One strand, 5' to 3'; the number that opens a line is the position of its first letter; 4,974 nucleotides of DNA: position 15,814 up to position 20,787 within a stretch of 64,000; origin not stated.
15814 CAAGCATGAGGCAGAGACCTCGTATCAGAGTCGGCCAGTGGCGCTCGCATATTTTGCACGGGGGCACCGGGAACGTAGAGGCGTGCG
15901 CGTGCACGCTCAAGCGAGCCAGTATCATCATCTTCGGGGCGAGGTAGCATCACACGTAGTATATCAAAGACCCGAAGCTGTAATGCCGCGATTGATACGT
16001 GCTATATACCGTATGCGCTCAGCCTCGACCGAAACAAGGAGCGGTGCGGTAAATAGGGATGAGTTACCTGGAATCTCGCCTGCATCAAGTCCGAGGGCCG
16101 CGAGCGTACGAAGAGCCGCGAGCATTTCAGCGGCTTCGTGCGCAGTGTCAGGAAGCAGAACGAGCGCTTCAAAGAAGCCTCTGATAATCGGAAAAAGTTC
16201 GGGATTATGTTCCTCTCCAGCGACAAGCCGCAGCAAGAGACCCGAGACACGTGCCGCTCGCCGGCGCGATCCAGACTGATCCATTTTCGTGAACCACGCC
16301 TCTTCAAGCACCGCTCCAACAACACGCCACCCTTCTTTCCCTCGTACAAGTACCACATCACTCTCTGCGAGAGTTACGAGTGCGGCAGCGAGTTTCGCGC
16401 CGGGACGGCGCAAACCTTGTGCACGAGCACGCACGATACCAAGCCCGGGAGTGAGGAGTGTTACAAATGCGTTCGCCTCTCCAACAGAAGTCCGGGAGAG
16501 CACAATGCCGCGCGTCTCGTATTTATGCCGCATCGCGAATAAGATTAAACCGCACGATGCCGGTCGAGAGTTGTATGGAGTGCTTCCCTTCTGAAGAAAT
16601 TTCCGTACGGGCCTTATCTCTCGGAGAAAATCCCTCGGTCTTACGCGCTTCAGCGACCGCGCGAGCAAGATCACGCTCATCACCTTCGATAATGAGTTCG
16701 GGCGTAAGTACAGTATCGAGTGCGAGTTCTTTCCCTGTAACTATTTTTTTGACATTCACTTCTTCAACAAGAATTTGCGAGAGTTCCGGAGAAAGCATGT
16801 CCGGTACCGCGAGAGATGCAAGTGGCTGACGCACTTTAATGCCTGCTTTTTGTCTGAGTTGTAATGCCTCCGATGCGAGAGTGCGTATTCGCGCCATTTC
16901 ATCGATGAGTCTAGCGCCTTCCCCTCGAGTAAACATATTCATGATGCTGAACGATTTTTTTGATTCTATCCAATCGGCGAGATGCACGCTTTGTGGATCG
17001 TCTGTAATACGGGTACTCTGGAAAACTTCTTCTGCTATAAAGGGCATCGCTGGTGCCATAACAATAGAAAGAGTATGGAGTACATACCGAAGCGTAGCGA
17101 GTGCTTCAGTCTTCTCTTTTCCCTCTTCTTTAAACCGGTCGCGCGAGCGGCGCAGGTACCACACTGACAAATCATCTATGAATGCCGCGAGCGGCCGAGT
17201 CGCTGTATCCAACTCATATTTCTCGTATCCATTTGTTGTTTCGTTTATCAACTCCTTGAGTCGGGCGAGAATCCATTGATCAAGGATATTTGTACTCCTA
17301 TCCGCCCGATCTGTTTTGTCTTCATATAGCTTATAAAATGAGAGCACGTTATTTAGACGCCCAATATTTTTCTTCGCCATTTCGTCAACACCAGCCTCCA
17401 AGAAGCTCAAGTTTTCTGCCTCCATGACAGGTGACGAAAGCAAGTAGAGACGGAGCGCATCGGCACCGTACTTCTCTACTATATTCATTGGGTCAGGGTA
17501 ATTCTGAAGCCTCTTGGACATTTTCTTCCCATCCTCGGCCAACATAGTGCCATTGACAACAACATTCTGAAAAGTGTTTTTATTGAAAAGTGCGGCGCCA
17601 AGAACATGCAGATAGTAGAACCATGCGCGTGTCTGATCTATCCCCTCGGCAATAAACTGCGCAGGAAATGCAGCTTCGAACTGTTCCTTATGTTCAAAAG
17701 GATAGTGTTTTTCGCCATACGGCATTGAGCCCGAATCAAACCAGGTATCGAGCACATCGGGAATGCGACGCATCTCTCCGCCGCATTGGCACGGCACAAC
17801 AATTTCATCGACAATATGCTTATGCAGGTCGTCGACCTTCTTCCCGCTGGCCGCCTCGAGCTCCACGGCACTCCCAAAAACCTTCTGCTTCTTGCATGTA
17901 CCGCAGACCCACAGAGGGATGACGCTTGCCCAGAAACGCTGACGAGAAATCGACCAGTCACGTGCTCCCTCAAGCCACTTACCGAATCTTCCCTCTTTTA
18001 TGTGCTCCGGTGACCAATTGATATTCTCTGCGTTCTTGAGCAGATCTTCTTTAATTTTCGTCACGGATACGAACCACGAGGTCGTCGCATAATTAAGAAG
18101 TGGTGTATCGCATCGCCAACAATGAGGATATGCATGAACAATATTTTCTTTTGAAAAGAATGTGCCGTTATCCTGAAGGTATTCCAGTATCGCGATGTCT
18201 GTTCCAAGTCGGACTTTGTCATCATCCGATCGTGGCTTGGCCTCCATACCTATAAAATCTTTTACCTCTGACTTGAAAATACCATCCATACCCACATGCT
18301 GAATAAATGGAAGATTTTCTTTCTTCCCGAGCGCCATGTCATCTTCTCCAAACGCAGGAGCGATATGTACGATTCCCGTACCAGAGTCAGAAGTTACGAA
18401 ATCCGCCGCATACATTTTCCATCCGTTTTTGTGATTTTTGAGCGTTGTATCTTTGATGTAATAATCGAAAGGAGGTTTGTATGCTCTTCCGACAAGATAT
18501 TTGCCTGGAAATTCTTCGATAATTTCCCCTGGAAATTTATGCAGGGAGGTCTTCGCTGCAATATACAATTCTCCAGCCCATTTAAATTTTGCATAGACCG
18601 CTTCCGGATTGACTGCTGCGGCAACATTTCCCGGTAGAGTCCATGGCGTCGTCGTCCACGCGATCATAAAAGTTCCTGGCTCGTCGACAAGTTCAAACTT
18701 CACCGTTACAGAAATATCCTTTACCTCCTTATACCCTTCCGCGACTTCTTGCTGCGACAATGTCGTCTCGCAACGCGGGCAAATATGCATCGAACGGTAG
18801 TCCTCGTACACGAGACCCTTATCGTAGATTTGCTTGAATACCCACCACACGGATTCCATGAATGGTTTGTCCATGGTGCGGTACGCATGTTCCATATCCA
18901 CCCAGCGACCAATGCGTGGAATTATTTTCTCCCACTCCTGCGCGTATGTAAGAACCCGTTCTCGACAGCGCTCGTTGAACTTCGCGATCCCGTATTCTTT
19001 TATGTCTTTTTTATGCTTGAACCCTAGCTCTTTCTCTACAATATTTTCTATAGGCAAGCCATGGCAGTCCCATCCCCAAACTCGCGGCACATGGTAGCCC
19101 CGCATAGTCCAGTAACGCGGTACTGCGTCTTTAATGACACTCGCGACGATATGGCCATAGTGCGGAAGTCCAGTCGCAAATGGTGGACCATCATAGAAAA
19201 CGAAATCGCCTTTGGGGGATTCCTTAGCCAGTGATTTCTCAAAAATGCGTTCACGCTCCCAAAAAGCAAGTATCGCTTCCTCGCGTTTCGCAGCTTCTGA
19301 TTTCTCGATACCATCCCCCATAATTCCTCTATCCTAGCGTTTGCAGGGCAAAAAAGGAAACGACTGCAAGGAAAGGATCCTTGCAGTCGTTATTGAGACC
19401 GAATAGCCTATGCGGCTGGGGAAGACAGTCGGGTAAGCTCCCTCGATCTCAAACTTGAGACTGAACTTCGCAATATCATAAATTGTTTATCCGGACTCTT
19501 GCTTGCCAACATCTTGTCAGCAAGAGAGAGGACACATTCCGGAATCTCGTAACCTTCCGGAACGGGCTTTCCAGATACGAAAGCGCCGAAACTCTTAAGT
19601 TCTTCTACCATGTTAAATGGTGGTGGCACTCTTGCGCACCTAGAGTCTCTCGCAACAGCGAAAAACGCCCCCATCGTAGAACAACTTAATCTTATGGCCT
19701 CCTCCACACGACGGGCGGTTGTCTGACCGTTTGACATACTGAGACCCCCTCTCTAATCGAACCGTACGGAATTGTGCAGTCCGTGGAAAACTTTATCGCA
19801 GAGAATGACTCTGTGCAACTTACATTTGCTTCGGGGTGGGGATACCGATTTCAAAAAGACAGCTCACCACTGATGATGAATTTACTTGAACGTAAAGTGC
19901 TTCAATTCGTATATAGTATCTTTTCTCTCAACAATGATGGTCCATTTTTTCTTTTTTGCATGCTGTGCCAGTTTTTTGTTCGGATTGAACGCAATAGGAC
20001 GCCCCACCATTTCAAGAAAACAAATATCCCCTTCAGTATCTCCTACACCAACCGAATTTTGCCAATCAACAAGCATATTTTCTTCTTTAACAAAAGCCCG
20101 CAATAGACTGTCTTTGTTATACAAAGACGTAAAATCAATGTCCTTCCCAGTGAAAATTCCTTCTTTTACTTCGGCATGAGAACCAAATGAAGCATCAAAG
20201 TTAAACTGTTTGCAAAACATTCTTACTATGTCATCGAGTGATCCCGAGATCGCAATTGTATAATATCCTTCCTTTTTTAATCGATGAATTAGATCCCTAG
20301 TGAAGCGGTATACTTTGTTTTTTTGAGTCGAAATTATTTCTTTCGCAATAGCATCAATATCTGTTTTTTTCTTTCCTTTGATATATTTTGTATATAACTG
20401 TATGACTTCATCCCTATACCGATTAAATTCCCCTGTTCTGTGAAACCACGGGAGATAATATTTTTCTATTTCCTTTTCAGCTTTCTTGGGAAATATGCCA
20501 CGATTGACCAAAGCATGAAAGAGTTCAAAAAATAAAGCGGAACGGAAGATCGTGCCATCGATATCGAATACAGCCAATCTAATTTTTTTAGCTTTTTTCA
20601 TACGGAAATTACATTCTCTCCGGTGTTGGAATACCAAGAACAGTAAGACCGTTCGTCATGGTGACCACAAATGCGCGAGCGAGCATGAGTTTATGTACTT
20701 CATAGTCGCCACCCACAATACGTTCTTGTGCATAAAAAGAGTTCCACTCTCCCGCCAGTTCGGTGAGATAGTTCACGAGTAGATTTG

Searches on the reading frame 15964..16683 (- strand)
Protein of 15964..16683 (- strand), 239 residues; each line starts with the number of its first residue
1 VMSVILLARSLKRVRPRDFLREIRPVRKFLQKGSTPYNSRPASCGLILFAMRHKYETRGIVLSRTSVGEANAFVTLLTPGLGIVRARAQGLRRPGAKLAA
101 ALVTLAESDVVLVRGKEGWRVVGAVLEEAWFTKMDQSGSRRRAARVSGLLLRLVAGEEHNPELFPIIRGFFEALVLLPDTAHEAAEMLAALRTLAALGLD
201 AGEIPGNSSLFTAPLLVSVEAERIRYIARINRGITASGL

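Call 56: search_protein_families(library=pfam, proteins=[window:15964-16683:-], max_evalue=0.001)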
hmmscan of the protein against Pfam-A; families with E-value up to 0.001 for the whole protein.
window:15964-16683:- (239 aa): 1 family
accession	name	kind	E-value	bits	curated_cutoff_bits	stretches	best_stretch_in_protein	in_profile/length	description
PF11967.14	RecO_N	-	4.6e-12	46.2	27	1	51-116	1-65/80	Recombination protein O N terminal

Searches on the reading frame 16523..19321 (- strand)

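Call 13: search_protein_families(library=pfam, proteins=[window:16523-19321:-], max_evalue=0.001)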
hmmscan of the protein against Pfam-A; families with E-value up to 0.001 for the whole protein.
window:16523-19321:- (932 aa): 5 families
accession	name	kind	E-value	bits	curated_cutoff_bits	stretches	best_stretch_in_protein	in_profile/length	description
PF00133.28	tRNA-synt_1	-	4.1e-138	461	22.7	1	17-639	2-414/414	tRNA synthetases class I (I, L, M and V)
PF08264.19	Anticodon_1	-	1.2e-30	106.7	25.1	1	681-834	1-144/148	Anticodon-binding domain of tRNA ligase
PF09334.17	tRNA-synt_1g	-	2.5e-17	63.2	20.1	2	47-193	8-135/391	tRNA synthetases class I (M)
PF19302.4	DUF5915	-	2.9e-05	24.1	27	1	866-911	102-147/195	Domain of unknown function (DUF5915)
PF01406.26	tRNA-synt_1e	-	0.00041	20.3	27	0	577-631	231-284/301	tRNA synthetases class I (C) catalytic domain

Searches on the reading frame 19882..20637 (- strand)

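Call 57: search_protein_families(library=pfam, proteins=[window:19882-20637:-], max_evalue=0.001)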
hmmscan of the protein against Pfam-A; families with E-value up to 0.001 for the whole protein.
window:19882-20637:- (251 aa): 3 families
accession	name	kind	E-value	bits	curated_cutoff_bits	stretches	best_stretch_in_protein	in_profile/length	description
PF12710.13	HAD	-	8.6e-22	78.9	27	1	22-209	1-189/189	haloacid dehalogenase-like hydrolase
PF00702.32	Hydrolase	-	2.6e-07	31.7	26.4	1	19-208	1-187/191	haloacid dehalogenase-like hydrolase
PF13419.12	HAD_2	-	0.00037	21.1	23.8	1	23-151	2-122/178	Haloacid dehalogenase-like hydrolase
